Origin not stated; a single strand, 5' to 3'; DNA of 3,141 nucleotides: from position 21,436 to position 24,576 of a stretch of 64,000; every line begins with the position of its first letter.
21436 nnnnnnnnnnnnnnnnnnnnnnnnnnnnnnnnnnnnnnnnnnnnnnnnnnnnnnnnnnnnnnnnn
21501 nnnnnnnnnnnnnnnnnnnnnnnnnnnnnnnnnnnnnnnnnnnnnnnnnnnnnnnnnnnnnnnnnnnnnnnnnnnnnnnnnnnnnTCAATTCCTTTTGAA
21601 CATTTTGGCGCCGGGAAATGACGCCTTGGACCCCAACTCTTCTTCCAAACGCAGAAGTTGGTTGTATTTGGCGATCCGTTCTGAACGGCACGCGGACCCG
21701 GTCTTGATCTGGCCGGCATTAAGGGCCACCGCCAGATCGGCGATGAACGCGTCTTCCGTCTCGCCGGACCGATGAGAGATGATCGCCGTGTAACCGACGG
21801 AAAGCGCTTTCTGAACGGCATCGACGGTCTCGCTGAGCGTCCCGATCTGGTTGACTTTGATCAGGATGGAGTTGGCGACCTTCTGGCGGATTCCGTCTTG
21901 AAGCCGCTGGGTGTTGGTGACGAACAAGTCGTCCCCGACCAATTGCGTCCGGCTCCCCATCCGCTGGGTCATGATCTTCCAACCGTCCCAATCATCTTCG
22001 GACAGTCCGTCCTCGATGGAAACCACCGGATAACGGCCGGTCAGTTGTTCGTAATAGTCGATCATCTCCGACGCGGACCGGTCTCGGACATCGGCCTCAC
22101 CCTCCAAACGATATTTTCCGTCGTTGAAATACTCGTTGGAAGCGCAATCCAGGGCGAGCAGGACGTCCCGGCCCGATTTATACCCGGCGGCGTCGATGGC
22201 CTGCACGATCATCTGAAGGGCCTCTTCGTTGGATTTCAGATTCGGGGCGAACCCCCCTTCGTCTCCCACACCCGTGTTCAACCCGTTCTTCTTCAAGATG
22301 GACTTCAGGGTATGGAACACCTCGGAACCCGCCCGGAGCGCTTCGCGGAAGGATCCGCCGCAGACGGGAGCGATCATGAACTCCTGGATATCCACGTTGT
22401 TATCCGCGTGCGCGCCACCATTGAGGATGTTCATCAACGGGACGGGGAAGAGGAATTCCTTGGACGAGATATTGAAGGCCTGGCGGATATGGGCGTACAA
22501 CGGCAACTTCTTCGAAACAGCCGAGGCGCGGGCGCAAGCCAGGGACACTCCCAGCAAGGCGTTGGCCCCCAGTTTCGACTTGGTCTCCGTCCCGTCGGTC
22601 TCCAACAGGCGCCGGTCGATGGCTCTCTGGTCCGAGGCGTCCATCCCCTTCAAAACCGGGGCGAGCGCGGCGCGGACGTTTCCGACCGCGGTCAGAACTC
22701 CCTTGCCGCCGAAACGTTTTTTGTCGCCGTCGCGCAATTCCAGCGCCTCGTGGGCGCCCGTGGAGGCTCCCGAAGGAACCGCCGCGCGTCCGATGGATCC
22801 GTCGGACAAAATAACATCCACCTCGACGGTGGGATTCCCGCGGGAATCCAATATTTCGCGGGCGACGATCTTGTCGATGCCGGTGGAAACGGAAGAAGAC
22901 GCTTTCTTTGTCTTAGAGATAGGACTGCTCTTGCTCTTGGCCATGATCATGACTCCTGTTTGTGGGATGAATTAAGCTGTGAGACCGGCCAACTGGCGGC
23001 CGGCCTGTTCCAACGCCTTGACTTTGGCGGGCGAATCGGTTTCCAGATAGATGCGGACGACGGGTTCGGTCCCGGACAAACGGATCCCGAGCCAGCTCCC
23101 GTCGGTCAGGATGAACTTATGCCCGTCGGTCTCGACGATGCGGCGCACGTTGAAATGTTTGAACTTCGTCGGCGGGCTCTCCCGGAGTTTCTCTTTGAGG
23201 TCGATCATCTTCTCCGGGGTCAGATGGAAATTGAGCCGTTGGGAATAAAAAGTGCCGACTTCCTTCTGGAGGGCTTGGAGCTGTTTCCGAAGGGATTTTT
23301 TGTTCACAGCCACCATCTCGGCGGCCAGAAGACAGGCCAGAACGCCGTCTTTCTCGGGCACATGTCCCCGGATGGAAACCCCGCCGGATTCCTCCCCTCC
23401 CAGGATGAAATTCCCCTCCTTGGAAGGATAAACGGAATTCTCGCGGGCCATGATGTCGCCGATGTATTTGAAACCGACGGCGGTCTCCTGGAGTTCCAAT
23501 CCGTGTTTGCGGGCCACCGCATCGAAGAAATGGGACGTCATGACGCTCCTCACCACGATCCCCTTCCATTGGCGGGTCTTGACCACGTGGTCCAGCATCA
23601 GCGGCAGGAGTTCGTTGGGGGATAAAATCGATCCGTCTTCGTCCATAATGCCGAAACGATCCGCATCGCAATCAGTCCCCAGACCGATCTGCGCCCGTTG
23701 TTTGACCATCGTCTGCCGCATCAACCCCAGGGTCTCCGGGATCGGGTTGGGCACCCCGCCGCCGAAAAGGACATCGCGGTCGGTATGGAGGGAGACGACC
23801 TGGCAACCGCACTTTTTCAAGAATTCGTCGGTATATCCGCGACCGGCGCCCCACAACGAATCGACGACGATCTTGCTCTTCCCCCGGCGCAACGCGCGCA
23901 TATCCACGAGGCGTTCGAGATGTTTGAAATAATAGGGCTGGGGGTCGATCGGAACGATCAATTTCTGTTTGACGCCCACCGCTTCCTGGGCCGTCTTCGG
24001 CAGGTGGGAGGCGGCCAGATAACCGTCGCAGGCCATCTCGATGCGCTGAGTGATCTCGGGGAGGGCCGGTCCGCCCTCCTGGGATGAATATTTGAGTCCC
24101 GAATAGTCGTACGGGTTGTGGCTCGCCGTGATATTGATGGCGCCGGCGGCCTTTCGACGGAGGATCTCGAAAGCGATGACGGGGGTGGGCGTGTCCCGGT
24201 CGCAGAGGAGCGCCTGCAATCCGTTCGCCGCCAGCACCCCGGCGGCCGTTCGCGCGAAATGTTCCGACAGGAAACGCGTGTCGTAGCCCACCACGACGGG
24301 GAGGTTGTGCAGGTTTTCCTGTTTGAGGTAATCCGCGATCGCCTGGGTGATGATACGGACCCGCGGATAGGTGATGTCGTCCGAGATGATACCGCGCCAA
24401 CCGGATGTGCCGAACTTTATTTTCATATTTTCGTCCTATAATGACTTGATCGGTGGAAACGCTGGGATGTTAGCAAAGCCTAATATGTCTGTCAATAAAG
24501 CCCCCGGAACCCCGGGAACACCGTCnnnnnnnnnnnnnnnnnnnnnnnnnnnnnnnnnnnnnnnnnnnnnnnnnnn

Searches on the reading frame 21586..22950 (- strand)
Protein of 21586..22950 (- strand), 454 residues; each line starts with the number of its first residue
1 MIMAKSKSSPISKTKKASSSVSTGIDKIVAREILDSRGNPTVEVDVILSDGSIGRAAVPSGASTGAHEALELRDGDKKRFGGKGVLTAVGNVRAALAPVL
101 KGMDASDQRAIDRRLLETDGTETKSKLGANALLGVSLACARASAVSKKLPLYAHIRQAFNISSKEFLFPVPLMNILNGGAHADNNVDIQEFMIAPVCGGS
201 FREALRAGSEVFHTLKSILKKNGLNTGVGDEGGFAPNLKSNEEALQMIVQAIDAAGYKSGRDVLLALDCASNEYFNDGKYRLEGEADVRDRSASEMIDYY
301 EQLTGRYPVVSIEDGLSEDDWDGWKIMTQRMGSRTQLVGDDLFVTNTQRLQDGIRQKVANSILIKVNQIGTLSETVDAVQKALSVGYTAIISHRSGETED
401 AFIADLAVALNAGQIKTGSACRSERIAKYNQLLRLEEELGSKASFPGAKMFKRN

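Call 15: search_protein_families(library=pfam, proteins=[window:21586-22950:-], max_evalue=0.001)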
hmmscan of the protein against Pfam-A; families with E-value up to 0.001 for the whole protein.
window:21586-22950:- (454 aa): 2 families
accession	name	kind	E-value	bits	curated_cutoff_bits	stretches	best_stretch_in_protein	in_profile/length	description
PF00113.28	Enolase_C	-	9.3e-132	439.2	21.5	1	166-452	2-294/296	Enolase, C-terminal TIM barrel domain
PF03952.21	Enolase_N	-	6.8e-58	194.9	35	1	25-155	1-131/131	Enolase, N-terminal domain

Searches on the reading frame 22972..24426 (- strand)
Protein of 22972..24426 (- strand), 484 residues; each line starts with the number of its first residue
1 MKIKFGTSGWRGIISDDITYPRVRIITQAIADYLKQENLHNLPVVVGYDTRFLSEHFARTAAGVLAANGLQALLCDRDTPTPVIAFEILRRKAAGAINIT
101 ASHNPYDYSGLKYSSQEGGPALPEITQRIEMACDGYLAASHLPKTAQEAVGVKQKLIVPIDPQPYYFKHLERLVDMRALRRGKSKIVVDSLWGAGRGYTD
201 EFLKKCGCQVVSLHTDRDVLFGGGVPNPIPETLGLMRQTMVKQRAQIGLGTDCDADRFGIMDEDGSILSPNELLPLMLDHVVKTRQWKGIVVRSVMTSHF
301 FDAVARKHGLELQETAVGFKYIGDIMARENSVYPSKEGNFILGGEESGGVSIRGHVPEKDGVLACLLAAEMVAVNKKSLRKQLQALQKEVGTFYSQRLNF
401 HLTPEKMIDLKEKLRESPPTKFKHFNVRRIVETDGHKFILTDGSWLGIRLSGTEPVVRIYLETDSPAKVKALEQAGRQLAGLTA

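Call 15: search_protein_families(library=pfam, proteins=[window:22972-24426:-], max_evalue=0.001)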
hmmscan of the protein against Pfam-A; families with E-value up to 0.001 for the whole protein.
window:22972-24426:- (484 aa): 4 families
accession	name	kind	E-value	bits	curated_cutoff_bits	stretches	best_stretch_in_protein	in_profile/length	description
PF02878.22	PGM_PMM_I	-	2.2e-36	125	22.5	1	3-132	2-130/138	Phosphoglucomutase/phosphomannomutase, alpha/beta/alpha domain I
PF02880.22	PGM_PMM_III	-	3.1e-27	95.4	20.7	1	270-387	2-112/115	Phosphoglucomutase/phosphomannomutase, alpha/beta/alpha domain III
PF02879.22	PGM_PMM_II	-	3.5e-23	82.5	29.3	1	166-265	3-103/103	Phosphoglucomutase/phosphomannomutase, alpha/beta/alpha domain II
PF00408.26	PGM_PMM_IV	-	6.7e-11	42.5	23.1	1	425-474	15-63/68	Phosphoglucomutase/phosphomannomutase, C-terminal domain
